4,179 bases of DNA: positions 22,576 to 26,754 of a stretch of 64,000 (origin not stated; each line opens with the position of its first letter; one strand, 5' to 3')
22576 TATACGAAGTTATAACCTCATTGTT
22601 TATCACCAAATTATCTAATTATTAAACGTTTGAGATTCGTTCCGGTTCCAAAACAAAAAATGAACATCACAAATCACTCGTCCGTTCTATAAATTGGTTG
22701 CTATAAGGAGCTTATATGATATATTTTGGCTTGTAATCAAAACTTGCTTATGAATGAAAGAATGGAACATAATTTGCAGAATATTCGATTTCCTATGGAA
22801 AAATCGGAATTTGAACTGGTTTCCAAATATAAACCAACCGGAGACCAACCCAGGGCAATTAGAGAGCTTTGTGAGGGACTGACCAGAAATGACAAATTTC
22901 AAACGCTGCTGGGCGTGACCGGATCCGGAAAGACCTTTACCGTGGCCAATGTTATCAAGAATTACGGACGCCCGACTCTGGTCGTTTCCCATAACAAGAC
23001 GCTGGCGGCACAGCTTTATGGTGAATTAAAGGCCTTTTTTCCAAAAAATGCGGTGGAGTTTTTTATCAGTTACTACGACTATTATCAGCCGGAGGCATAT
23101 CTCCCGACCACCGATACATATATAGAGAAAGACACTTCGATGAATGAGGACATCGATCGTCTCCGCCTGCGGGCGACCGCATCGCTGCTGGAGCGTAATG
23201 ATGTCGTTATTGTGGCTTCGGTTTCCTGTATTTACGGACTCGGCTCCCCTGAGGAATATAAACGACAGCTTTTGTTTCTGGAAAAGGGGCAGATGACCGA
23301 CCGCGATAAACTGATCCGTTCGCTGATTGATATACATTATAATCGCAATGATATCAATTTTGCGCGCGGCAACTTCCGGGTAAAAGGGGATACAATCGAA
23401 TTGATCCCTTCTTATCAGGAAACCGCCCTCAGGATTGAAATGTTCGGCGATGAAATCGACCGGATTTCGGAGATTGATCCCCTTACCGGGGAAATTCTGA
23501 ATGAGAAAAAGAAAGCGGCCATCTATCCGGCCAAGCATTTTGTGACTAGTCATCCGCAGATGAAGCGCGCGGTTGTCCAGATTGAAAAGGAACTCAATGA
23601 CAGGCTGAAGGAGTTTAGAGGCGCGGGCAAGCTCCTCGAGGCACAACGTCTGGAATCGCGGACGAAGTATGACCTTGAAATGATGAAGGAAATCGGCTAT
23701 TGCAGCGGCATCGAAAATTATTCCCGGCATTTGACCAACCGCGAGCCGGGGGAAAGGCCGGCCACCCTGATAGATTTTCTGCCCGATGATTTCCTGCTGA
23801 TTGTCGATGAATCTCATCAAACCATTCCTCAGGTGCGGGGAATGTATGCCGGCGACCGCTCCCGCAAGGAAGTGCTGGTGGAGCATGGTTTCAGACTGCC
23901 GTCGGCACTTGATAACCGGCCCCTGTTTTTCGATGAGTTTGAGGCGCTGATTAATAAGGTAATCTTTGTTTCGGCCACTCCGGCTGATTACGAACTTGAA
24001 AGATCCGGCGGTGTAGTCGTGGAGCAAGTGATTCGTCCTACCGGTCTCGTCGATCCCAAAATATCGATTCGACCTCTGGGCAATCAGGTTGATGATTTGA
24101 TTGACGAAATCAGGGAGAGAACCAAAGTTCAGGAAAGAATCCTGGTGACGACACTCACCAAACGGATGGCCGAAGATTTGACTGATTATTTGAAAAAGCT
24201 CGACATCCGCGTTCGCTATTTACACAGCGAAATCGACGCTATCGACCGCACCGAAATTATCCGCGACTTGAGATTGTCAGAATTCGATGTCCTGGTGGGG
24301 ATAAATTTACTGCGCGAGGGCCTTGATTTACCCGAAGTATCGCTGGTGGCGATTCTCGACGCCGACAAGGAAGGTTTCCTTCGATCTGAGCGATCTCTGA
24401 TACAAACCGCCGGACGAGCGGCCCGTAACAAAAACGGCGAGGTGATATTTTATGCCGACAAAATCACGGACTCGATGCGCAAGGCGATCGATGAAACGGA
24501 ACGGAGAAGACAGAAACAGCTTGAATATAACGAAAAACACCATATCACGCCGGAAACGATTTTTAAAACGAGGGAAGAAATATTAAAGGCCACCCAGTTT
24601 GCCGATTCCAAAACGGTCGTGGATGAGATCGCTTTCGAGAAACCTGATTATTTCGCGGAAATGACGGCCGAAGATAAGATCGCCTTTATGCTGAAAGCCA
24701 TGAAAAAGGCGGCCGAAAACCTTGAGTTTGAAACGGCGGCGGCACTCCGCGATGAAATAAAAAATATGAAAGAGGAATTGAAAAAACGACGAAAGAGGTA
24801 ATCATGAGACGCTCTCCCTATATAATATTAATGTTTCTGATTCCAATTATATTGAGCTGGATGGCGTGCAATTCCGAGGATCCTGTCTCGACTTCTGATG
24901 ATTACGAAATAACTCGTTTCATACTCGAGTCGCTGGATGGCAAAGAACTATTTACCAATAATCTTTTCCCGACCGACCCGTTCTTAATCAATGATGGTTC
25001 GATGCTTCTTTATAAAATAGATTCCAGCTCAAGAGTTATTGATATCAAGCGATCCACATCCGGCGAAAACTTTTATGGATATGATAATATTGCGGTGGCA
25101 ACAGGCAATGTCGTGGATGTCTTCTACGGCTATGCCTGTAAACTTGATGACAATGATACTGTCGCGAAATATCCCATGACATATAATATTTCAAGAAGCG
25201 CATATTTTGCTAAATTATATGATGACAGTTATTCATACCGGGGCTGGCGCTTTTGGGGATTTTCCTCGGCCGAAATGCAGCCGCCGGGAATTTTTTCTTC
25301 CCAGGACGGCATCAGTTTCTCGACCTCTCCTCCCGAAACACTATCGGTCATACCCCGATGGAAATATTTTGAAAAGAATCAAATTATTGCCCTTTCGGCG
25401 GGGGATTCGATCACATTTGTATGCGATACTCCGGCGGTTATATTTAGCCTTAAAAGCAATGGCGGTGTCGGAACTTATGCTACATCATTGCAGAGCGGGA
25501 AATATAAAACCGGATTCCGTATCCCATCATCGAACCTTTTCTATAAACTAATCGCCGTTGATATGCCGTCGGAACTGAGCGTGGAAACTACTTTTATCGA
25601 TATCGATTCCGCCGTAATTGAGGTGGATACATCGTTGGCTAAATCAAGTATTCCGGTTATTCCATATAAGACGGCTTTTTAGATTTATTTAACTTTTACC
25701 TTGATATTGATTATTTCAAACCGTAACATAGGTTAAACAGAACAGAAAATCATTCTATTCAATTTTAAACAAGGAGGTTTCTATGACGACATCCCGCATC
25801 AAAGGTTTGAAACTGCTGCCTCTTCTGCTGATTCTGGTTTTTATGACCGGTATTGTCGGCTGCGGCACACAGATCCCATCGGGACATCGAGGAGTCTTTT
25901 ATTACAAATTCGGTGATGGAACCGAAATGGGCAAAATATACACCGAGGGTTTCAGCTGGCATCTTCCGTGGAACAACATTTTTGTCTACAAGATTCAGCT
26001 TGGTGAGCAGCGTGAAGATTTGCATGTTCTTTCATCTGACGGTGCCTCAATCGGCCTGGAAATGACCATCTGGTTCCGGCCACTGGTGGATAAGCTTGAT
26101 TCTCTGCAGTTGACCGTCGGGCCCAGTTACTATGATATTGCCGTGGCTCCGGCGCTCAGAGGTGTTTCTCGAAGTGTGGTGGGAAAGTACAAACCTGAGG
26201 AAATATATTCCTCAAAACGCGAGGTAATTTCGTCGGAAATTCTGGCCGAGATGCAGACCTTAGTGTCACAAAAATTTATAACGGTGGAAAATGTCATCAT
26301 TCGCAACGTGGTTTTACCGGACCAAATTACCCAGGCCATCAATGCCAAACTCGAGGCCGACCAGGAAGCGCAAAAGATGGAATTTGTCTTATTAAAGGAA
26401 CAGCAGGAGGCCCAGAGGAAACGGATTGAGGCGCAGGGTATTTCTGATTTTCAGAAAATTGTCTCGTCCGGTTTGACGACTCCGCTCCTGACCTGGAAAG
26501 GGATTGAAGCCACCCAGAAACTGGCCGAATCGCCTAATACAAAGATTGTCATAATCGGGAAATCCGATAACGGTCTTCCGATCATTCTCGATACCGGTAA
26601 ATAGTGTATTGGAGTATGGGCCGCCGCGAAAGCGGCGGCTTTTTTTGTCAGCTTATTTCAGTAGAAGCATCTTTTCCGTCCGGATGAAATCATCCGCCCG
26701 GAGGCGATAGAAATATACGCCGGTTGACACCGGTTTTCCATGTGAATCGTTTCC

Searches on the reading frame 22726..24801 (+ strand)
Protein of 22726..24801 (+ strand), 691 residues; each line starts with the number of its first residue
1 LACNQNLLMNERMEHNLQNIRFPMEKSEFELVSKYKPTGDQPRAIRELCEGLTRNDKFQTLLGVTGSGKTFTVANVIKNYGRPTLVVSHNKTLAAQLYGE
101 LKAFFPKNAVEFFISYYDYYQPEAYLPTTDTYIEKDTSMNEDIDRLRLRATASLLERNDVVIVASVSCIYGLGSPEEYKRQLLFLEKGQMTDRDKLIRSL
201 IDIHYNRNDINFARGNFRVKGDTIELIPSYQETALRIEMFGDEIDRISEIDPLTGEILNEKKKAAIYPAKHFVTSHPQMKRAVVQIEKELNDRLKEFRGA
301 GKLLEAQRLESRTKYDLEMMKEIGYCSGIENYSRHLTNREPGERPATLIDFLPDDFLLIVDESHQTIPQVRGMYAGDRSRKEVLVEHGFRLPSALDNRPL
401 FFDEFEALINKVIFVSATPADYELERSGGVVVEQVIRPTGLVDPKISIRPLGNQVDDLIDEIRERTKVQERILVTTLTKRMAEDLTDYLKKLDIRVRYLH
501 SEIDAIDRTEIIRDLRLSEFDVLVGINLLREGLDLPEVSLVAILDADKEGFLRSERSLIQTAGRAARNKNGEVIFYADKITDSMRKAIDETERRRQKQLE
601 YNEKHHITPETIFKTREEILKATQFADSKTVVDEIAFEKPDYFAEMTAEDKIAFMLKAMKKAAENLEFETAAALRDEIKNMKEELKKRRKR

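Call 34: search_protein_families(library=pfam, proteins=[window:22726-24801:+], max_evalue=0.001)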
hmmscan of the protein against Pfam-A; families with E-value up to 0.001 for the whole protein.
window:22726-24801:+ (691 aa): 6 families
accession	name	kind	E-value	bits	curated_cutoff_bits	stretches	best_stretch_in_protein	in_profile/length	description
PF17757.6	UvrB_inter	-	1.9e-32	111.7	22.9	1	184-272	2-91/91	UvrB interaction domain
PF12344.14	UvrB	-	2.7e-22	78.8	27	1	575-615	1-41/43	Ultra-violet resistance protein B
PF00271.37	Helicase_C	-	2.4e-20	73.2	23.5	1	455-568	3-109/110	Helicase conserved C-terminal domain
PF04851.21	ResIII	-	3.1e-11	43.9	22.5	1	35-111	2-83/164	Type III restriction enzyme, res subunit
PF02151.25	UVR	-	8.3e-07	29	21.5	1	650-683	2-35/36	UvrB/uvrC motif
PF00270.35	DEAD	-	2.8e-05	24.3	26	0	41-108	4-72/167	DEAD/DEAH box helicase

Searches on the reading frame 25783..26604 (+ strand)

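Call 34: search_protein_families(library=pfam, proteins=[window:25783-26604:+], max_evalue=0.001)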
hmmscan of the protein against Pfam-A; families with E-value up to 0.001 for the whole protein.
window:25783-26604:+ (273 aa): 1 family
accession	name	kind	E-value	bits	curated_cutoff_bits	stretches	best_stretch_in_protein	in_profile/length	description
PF01145.31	Band_7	-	7.6e-28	98.2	23.6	1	30-214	2-173/176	SPFH domain / Band 7 family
